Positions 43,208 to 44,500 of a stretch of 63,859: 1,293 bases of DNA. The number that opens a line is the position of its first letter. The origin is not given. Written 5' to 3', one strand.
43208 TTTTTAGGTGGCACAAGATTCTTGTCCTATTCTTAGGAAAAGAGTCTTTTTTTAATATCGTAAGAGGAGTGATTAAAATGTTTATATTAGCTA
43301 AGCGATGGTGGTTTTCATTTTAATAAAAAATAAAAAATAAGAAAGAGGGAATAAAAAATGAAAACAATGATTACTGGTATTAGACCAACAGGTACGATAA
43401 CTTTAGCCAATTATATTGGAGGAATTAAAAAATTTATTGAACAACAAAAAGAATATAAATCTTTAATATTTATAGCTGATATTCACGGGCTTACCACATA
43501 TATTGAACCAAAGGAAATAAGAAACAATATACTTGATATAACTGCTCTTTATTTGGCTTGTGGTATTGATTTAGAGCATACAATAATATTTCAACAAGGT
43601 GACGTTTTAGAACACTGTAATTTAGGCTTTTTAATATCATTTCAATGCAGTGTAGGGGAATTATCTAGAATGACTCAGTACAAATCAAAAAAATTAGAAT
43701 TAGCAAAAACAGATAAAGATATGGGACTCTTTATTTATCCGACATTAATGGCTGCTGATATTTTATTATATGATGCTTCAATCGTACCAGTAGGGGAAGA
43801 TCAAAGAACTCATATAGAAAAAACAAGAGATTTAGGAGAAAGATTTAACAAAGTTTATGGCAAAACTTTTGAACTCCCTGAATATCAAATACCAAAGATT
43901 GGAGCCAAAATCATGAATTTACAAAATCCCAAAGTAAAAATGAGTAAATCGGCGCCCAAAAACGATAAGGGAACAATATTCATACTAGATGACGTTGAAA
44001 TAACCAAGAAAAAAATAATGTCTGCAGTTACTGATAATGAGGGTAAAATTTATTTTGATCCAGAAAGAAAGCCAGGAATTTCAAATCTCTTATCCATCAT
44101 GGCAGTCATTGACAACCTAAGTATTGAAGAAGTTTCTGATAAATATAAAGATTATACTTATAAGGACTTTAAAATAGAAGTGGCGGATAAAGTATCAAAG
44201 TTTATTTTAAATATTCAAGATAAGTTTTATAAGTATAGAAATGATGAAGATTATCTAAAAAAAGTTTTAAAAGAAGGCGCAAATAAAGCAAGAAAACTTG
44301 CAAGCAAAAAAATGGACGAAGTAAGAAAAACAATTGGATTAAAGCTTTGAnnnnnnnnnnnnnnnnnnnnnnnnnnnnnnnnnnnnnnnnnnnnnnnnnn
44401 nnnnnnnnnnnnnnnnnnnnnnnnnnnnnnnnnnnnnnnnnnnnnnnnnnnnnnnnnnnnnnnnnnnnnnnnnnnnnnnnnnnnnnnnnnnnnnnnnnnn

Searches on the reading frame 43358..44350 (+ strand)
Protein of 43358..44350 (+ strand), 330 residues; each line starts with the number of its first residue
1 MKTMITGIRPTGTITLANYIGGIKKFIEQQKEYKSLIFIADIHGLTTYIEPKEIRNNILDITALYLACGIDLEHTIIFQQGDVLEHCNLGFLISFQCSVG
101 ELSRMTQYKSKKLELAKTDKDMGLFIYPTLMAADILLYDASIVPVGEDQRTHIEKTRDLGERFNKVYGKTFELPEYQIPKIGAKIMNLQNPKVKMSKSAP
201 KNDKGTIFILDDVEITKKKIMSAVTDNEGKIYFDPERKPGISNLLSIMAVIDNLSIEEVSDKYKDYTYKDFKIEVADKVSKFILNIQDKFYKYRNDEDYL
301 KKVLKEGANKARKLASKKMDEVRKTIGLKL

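Call 11: search_protein_families(library=pfam, proteins=[window:43358-44350:+])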
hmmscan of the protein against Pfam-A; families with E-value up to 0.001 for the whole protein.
window:43358-44350:+ (330 aa): 1 family
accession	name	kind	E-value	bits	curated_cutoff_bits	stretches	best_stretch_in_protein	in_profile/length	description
PF00579.31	tRNA-synt_1b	-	1.5e-59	202.2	21.1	1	3-282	7-290/292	tRNA synthetases class I (W and Y)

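Call 12: find_homologous_proteins(query=window:43358-44350:+, max_evalue=1e-30)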
Query window:43358-44350:+ (330 aa): 7837 proteins with E <= 1e-30 among 8000 candidates; the best 120 are listed.
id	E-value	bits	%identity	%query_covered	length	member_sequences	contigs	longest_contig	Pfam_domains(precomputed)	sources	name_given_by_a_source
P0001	2.2e-210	715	99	100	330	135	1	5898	PF00579.32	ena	-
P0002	4.8e-190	648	88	100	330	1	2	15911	PF00579.32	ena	-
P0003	7.2e-189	644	88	100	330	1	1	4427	PF00579.32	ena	-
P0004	1.7e-188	643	89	100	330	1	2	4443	PF00579.32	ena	-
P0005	5.7e-187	638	87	100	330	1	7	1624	PF00579.32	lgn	-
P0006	6.2e-187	638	87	100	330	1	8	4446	PF00579.32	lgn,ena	-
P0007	9.0e-187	637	87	100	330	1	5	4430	PF00579.32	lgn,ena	-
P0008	1.7e-186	637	87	100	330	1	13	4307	PF00579.32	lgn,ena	-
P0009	1.9e-186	636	87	100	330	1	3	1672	PF00579.32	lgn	-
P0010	2.1e-186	636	87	100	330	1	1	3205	PF00579.32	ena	-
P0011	2.6e-186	636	87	100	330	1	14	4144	PF00579.32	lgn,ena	-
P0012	3.0e-186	636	86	100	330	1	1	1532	PF00579.32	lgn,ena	-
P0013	3.0e-186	636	86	100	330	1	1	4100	PF00579.32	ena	-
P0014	3.8e-186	635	86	100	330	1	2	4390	PF00579.32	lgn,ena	-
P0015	4.0e-186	635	87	100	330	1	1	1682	PF00579.32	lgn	-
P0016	4.3e-186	635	87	100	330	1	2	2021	PF00579.32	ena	-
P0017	4.4e-186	635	86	100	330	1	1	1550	PF00579.32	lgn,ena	-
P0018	4.6e-186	635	87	100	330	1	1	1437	PF00579.32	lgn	-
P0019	7.9e-186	634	87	100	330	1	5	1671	PF00579.32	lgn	-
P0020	8.7e-186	634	86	100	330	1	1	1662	PF00579.32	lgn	-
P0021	1.2e-185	634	87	100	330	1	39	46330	PF00579.32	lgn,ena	-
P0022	1.3e-185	634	87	100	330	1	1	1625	PF00579.32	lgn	-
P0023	1.3e-185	634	87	100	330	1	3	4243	PF00579.32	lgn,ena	-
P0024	1.7e-185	633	86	100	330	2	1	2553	PF00579.32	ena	-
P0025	1.8e-185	633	86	100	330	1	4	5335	PF00579.32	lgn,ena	-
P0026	1.9e-185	633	86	100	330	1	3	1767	PF00579.32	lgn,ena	-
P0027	2.1e-185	633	86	100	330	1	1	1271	PF00579.32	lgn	-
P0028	3.9e-185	632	85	100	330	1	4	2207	PF00579.32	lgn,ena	-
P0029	5.5e-185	632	86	100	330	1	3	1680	PF00579.32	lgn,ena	-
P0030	5.9e-185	632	85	100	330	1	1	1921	PF00579.32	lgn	-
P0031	6.8e-185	631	85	100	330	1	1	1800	PF00579.32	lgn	-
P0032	9.4e-185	631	85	100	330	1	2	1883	PF00579.32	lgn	-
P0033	9.7e-185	631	86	100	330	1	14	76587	PF00579.32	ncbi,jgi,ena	jgi:tryptophanyl-tRNA synthetase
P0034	1.9e-184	630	85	100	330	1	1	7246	PF00579.32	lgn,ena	-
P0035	4.1e-184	629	86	100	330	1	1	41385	PF00579.32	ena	-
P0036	5.3e-184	628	85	100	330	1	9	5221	PF00579.32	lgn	-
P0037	9.6e-184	628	85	100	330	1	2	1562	PF00579.32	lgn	-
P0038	1.0e-183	627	85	100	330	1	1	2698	PF00579.32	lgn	-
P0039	1.2e-183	627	84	100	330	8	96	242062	PF00579.32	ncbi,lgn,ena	-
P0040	1.4e-183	627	85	100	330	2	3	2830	PF00579.32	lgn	-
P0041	1.9e-183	627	85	100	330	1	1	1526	PF00579.32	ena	-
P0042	9.4e-183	624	85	100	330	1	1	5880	PF00579.32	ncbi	-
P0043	1.7e-182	623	85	100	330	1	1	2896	PF00579.32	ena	-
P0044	1.8e-182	623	84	100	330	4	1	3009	PF00579.32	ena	-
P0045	2.2e-182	623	85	99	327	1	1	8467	PF00579.32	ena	-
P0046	4.8e-182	622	85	100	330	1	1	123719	PF00579.32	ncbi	-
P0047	1.5e-181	620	85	99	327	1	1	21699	PF00579.32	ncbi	-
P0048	3.1e-181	619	84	100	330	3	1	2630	PF00579.32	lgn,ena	-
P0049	4.3e-181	619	84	100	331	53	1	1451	PF00579.32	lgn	-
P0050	8.6e-181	618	84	100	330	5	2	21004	PF00579.32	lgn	-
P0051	5.2e-180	615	82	100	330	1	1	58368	PF00579.32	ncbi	-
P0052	7.4e-178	608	81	100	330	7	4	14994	PF00579.32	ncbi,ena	-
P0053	1.1e-177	608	82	100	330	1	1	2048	PF00579.32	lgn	-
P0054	3.7e-177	606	82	100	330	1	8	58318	PF00579.32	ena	-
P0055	3.9e-177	606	82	100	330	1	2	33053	PF00579.32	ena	-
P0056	7.1e-177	605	82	100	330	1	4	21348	PF00579.32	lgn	-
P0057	7.4e-177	605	83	100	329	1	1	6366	PF00579.32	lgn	-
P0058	9.3e-177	605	81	100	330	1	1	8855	PF00579.32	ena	-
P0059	9.9e-177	605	82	100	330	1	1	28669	PF00579.32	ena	-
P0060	1.0e-176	605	82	100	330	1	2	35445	PF00579.32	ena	-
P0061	2.1e-176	603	82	100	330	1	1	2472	PF00579.32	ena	-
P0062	2.8e-176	603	81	100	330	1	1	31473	PF00579.32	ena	-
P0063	4.6e-176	602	82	100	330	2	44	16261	PF00579.32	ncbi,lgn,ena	-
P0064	4.7e-176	602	81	100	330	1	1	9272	PF00579.32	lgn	-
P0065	6.5e-176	602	82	100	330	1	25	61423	PF00579.32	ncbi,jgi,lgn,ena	jgi:tryptophanyl-tRNA synthetase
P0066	6.8e-176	602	81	100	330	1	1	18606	PF00579.32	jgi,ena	-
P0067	8.7e-176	601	84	100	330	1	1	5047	PF00579.32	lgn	-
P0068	2.7e-175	600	82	100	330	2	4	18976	PF00579.32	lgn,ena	-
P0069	5.6e-175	599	81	100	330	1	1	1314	PF00579.32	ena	-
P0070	4.5e-174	596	81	100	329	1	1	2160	PF00579.32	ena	-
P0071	5.1e-174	596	81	100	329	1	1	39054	PF00579.32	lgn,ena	-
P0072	7.1e-174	595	81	100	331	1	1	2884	PF00579.32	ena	-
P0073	8.7e-174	595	81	100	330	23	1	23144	PF00579.32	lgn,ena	-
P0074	2.9e-173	593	81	100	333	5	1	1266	PF00579.32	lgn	-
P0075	6.2e-173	592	81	100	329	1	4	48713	PF00579.32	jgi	-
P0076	1.6e-172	591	79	100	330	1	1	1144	PF00579.32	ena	-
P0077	3.2e-172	590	81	100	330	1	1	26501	PF00579.32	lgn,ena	-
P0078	1.0e-171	588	85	93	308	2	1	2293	PF00579.32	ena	-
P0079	7.1e-169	579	78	100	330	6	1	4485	PF00579.32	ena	-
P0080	1.1e-168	578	79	100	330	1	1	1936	PF00579.32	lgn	-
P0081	1.3e-168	578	76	100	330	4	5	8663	PF00579.32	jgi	-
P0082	1.4e-168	578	79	100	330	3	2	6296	PF00579.32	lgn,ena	-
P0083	1.1e-167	575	75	100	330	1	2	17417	PF00579.32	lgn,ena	-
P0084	1.9e-167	574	76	100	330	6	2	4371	PF00579.32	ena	-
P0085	1.3e-166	571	76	99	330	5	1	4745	PF00579.32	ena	-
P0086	1.4e-166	571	78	100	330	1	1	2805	PF00579.32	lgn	-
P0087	1.9e-166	571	76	100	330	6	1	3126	PF00579.32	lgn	-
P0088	2.0e-166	571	77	100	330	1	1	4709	PF00579.32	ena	-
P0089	2.2e-166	571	76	100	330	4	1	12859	PF00579.32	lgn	-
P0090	2.2e-166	571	76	100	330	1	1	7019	PF00579.32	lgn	-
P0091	2.6e-166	570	75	100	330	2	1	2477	PF00579.32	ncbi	-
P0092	3.0e-166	570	74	100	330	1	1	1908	PF00579.32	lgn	-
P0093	9.5e-166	568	76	99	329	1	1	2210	PF00579.32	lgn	-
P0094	9.7e-166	568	77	99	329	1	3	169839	PF00579.32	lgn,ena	-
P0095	1.2e-165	568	76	99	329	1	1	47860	PF00579.32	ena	-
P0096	1.6e-165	568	76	99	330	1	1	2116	PF00579.32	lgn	-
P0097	2.0e-165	567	77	100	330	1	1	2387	PF00579.32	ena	-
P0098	1.2e-164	565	76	100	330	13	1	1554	PF00579.32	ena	-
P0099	2.9e-164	564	73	99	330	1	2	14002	PF00579.32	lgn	-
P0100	3.4e-164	563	77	99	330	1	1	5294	PF00579.32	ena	-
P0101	3.4e-164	563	78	99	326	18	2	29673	PF00579.32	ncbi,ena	-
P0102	3.8e-164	563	75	100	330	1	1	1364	PF00579.32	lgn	-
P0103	3.8e-164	563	77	100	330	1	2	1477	PF00579.32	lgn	-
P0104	4.5e-164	563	75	100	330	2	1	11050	PF00579.32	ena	-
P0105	6.2e-164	562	74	99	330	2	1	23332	PF00579.32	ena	-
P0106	7.0e-164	562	75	100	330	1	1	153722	PF00579.32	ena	-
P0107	1.2e-163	562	74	100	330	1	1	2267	PF00579.32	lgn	-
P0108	1.5e-163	561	76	100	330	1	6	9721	PF00579.32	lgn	-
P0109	2.3e-163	561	73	99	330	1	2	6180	PF00579.32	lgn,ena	-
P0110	2.6e-163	560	73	99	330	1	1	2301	PF00579.32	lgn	-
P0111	3.9e-163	560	77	100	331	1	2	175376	PF00579.32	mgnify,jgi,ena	mgnify:CR=1 FL=1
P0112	4.3e-163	560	75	100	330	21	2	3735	PF00579.32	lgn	-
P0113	1.6e-162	558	77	100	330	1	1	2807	PF00579.32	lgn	-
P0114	2.0e-162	558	74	100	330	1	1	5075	PF00579.32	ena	-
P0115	3.1e-162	557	75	100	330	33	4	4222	PF00579.32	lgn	-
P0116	4.3e-162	556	74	100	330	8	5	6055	PF00579.32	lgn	-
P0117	6.9e-162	556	74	100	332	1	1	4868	PF00579.32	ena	-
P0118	8.9e-162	555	75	100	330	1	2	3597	PF00579.32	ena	-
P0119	1.7e-161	555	74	100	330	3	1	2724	PF00579.32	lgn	-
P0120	1.9e-161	554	78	100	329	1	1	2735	PF00579.32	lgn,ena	-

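Call 13: find_related_loci(query=window:43358-44350:+, collection=genome_contigs, flank=3000)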
Query window:43358-44350:+ (330 aa) in genome_contigs; peptide patterns used: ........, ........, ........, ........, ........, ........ (x = any residue, [..] = any of these).
123 stretches matched a pattern; 27 encode a relative of the query (tblastn E <= 1e-3); 27 distinct loci.
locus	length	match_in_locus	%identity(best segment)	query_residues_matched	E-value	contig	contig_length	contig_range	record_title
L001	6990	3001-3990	84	1-330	0e+0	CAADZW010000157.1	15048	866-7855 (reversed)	MAG TPA_asm: Bacilli bacterium, isolate HGM10873, WGS project CAADZW010000000 data, contig: ERS396376_74_k85_117775, who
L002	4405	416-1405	85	1-330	0e+0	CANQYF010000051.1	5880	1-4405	MAG: uncultured Bacilli bacterium isolate Lapin-015__bin82 genome assembly, contig: Lapin-015__NODE_14968_length_5880_co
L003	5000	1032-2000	85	1-323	0e+0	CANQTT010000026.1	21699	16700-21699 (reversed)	MAG: uncultured Bacilli bacterium isolate Lapin-008__bin40 genome assembly, contig: Lapin-008__NODE_2737_length_21699_co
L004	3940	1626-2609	84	3-330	0e+0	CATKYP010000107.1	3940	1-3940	MAG TPA_asm: uncultured Bacilli bacterium isolate MGG03511_1680015467 genome assembly, contig: ERR2752428_6781, whole ge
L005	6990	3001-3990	81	1-330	0e+0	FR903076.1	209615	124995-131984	Mycoplasma sp. CAG:776 genomic scaffold, scf53, whole genome shotgun sequence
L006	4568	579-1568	76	1-330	0e+0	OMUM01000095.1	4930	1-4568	uncultured bacterium isolate hRUG889 genome assembly, contig: NODE_26145_length_4930_cov_28.3945, whole genome shotgun s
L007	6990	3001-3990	76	1-330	6e-178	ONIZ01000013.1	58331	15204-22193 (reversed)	uncultured Firmicutes bacterium isolate RUG343 genome assembly, contig: scaffold_1466, whole genome shotgun sequence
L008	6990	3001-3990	76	1-330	1e-177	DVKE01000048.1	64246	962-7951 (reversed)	MAG TPA_asm: Candidatus Onthousia faecigallinarum isolate CHK135-1819 CHK135__C277506_L64246_ERR2241904, whole genome sh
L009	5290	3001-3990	76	1-330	8e-179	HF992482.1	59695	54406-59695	Mycoplasma sp. CAG:877 genomic scaffold, scf8, whole genome shotgun sequence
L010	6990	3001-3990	76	1-330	3e-177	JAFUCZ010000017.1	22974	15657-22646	MAG: Bacilli bacterium isolate RGIG4382 Roe_deer_Jejunum.Co__c214034, whole genome shotgun sequence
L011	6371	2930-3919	77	1-330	1e-178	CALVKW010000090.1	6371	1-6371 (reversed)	MAG: uncultured Bacilli bacterium isolate BRZ_E__bin81 genome assembly, contig: BRZ_E__NODE_29501_length_6371_cov_4.2438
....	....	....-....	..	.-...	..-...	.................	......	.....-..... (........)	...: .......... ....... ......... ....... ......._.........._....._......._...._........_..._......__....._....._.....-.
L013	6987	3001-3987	76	2-330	1e-175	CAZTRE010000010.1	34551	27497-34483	MAG TPA_asm: uncultured Mycoplasma sp. isolate SRP287540_co1_217 genome assembly, contig: NODE_1213_length_34551_cov_22.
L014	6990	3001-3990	75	1-330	2e-174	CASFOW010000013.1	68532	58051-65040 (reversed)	uncultured bacterium isolate SI.A102.metabat-bins.216 genome assembly, contig: SI.A102.metabat-bins.216.fa_k141_68547, w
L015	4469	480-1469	75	1-330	1e-176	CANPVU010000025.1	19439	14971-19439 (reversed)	MAG: uncultured Bacilli bacterium isolate Lapin-001__bin42 genome assembly, contig: Lapin-001__NODE_2986_length_19439_co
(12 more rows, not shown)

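Call 66: find_encoding_contigs(protein=P0099, flank=700, max_places=1)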
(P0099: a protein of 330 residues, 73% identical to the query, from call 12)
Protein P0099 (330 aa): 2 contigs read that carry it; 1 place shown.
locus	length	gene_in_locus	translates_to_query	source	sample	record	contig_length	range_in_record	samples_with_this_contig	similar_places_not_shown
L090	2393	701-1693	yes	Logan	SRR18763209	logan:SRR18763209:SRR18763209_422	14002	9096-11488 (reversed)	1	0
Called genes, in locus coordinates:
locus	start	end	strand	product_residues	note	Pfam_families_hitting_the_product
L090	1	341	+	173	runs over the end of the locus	-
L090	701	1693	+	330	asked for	PF00579:tRNA-synt_1b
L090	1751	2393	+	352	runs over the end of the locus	-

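Call 67: find_encoding_contigs(protein=P0105, flank=700, max_places=1)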
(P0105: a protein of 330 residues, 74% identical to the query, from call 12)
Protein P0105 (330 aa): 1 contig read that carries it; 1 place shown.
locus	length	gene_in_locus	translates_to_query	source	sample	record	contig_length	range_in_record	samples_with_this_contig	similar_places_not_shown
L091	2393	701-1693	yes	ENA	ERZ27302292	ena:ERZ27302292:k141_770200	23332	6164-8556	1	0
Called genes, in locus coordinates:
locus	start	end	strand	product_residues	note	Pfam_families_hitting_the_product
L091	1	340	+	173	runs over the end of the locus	-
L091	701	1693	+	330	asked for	PF00579:tRNA-synt_1b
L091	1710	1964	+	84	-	-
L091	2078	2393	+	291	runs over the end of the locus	PF00890:FAD_binding_2 (weak), PF01134:GIDA (faint), PF01266:DAO, PF07992:Pyr_redox_2, PF12831:FAD_oxidored, PF13450:NAD_binding_8 (weak), PF13738:Pyr_redox_3, PF00070:Pyr_redox, +1 more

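Call 68: find_encoding_contigs(protein=P0083, flank=700, max_places=1)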
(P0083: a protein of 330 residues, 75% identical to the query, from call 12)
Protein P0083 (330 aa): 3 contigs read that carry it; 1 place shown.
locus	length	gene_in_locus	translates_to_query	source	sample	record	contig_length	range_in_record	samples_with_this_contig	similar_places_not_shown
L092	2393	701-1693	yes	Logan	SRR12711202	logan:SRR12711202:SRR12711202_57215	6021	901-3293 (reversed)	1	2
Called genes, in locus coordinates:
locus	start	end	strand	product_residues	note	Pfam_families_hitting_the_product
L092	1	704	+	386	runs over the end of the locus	PF00291:PALP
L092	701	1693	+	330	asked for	PF00579:tRNA-synt_1b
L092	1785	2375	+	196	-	PF05175:MTS, PF02527:GidB (weak), PF06325:PrmA, PF13847:Methyltransf_31 (weak), PF13649:Methyltransf_25 (weak)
